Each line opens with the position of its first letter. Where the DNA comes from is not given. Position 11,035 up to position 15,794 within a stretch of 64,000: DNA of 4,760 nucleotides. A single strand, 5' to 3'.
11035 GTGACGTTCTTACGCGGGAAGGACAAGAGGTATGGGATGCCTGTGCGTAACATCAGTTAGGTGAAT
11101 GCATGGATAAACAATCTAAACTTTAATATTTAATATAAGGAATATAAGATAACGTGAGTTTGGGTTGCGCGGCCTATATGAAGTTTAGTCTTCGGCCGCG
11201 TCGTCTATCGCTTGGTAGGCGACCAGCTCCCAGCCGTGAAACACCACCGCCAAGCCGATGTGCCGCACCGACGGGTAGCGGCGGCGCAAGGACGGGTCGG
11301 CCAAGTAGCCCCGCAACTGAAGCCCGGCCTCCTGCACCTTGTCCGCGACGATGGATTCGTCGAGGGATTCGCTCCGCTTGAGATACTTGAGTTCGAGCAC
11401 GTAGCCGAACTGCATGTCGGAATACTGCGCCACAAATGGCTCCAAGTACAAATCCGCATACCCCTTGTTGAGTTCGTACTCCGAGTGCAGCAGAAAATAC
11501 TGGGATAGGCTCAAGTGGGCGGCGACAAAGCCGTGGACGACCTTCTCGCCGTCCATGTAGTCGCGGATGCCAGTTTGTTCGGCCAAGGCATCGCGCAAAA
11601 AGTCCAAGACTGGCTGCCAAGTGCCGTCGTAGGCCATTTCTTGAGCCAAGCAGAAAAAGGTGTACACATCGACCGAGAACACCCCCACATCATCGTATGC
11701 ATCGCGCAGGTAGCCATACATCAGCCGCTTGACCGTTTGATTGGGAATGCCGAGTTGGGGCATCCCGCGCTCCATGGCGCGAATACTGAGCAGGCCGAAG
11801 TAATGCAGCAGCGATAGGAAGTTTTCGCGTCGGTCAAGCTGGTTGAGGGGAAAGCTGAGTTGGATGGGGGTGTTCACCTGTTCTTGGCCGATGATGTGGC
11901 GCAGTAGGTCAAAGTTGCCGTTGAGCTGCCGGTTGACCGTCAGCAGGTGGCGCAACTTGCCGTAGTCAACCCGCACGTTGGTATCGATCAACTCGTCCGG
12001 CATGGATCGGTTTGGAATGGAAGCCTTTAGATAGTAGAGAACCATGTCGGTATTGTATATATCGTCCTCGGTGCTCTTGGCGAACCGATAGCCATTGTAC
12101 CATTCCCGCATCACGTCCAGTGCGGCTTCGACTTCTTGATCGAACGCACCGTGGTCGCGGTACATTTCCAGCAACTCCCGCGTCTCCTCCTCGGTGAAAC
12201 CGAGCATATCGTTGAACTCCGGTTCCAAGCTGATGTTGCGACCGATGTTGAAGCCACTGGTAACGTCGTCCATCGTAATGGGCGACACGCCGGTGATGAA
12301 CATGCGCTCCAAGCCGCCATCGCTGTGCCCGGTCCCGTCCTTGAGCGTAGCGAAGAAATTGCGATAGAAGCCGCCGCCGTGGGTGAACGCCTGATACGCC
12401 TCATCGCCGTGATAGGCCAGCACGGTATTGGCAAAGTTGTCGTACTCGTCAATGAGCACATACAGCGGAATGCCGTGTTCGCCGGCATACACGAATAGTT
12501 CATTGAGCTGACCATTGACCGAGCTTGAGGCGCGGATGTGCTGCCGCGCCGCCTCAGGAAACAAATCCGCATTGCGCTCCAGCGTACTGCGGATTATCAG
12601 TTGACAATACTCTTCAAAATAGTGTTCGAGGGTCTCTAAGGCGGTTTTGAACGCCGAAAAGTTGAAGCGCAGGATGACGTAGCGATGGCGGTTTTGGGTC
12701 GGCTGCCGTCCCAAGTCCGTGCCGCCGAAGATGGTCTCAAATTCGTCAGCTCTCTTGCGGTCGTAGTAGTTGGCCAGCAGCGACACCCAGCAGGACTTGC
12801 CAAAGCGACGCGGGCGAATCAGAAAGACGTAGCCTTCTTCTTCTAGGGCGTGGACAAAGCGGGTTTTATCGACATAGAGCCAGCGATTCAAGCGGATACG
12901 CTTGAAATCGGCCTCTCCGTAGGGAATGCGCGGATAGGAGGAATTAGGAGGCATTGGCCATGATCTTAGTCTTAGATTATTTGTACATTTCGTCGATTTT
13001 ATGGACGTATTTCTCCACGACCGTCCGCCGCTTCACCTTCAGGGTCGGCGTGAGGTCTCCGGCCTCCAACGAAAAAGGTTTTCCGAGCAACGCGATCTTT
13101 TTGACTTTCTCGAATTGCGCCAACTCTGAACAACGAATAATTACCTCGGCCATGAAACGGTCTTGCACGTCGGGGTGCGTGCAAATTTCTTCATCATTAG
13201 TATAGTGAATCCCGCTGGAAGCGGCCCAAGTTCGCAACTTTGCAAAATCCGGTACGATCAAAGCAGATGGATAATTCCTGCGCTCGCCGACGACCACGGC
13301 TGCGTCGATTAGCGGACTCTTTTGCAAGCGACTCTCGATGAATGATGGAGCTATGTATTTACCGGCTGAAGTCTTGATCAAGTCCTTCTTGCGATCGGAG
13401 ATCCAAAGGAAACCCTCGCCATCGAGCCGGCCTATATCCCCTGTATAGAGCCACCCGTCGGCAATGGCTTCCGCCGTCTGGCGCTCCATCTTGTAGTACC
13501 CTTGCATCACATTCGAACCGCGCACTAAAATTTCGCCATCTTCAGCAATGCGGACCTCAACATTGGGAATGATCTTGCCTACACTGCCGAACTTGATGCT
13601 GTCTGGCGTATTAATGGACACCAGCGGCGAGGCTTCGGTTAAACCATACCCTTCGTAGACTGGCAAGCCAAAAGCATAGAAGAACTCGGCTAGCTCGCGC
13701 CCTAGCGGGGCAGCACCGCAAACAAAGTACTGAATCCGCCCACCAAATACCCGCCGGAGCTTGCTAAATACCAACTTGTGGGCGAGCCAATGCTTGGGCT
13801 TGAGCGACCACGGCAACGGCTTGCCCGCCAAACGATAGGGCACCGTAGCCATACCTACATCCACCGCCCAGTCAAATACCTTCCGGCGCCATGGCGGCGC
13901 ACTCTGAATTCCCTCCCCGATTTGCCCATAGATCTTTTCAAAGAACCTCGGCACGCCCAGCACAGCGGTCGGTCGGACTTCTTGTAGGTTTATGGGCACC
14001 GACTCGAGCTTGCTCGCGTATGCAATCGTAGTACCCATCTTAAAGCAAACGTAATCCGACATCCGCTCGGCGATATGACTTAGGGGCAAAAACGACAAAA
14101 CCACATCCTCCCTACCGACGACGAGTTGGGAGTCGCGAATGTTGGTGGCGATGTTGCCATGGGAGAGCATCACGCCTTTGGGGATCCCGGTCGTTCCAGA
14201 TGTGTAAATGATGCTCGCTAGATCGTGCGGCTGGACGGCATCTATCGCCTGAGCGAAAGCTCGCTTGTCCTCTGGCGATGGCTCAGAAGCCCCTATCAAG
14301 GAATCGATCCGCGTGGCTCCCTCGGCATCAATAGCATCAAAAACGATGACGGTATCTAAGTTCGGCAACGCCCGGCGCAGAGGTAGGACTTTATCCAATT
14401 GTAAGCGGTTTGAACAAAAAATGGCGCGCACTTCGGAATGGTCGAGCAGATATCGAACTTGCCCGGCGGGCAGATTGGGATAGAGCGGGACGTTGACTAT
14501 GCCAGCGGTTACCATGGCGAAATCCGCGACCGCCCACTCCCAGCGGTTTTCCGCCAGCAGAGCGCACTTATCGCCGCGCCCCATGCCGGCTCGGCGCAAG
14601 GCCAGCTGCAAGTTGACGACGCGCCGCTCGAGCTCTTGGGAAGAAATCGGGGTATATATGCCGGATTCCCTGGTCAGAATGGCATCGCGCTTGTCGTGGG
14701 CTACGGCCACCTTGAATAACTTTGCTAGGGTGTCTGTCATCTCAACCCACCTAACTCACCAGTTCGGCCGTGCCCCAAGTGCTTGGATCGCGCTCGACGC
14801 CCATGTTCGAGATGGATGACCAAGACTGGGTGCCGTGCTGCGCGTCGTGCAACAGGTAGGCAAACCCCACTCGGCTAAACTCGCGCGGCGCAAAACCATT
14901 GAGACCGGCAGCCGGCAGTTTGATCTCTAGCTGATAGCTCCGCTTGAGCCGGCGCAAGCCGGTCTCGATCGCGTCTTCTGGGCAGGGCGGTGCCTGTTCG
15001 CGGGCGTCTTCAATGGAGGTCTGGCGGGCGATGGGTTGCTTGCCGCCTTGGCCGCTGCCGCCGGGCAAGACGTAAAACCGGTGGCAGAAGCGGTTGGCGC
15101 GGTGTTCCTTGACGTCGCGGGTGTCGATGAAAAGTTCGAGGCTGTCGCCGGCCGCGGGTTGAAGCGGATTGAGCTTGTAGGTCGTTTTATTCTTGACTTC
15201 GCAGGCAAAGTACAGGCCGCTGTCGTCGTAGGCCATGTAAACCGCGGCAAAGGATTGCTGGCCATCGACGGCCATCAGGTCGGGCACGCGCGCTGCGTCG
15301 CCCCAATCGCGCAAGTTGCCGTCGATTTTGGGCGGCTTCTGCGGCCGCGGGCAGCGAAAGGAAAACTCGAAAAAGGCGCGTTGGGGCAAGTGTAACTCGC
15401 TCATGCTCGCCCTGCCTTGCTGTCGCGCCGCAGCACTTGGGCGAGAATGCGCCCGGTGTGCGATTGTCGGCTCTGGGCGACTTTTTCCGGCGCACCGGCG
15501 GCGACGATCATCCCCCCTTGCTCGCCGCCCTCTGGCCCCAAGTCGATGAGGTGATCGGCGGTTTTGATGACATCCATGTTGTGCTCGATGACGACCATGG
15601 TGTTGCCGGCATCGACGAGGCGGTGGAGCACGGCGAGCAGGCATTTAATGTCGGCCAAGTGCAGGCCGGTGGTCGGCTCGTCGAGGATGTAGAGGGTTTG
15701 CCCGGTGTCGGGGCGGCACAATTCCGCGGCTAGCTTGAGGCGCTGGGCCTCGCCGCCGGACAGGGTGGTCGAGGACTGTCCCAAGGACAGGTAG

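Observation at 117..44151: Recurrent insertion signature: accessory inserts bracketed by diverged direct copies of the neighbouring gene end or promoter, with no recombinase in 64 kb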

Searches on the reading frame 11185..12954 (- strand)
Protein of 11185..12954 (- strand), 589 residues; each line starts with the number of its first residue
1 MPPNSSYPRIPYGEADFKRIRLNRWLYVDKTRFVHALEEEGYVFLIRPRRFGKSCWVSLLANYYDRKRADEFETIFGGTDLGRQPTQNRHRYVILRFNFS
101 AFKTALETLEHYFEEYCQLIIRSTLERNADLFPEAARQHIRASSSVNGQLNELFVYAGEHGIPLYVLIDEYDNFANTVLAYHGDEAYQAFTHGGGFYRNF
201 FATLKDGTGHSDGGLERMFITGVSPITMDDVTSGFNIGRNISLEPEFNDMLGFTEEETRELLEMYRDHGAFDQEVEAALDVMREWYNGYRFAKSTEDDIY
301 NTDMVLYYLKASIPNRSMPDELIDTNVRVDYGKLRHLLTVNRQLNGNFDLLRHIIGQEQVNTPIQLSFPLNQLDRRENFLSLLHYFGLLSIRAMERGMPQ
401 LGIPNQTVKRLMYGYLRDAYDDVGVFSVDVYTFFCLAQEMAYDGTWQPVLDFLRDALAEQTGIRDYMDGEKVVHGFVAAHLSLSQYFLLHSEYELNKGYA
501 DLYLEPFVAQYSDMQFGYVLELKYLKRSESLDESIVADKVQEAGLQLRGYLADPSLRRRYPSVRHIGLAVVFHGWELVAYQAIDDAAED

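Call 27: search_protein_families(library=pfam, proteins=[window:11185-12954:-], max_evalue=0.001)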
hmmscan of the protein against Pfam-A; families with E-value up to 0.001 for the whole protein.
window:11185-12954:- (589 aa): 2 families
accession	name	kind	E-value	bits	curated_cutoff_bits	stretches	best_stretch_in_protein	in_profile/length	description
PF09820.16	AAA-ATPase_like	-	2.3e-47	161.9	26.1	1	11-232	1-201/201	Predicted AAA-ATPase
PF08011.17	PDDEXK_9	-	3.6e-17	62.7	25.5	1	469-578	2-101/105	PD-(D/E)XK nuclease superfamily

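Call 47: search_protein_families(library=padloc, proteins=[window:11185-12954:-], max_evalue=0.00001)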
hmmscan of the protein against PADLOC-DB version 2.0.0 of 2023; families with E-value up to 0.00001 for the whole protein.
window:11185-12954:- (589 aa): 0 families

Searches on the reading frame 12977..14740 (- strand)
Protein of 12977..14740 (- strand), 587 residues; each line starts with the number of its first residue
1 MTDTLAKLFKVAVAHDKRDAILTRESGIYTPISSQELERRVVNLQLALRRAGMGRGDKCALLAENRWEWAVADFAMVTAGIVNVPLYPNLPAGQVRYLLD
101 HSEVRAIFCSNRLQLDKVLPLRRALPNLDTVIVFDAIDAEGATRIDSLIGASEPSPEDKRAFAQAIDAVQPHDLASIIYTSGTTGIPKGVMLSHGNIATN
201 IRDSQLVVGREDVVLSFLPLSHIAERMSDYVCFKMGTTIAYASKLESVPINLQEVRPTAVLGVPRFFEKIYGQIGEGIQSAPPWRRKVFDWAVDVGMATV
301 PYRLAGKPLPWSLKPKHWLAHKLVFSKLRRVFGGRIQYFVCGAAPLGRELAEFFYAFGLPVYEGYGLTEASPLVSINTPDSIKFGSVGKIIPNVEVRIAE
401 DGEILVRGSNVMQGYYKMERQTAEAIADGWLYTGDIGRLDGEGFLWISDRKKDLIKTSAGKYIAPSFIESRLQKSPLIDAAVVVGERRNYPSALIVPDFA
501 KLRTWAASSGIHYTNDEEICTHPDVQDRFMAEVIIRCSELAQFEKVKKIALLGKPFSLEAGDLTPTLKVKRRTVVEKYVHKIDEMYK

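Call 27: search_protein_families(library=pfam, proteins=[window:12977-14740:-], max_evalue=0.001)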
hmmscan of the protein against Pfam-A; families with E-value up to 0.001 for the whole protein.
window:12977-14740:- (587 aa): 2 families
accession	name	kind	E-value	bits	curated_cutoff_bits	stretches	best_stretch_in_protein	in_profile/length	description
PF00501.34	AMP-binding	-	5.3e-77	259.6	29.9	1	24-416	16-384/384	AMP-binding enzyme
PF23562.2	AMP-binding_C_3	-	6.1e-09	36.7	20.8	1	453-587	2-121/124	AMP-binding enzyme C-terminal domain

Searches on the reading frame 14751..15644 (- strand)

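Call 29: search_protein_families(library=pfam, proteins=[window:14751-15644:-], max_evalue=0.001)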
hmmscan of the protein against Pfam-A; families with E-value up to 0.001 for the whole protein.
window:14751-15644:- (297 aa): 1 family
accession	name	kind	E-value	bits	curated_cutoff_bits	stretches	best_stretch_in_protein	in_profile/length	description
PF06452.16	CBM9_1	-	8.6e-08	32.7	23.4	1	107-296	1-183/185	Carbohydrate family 9 binding domain-like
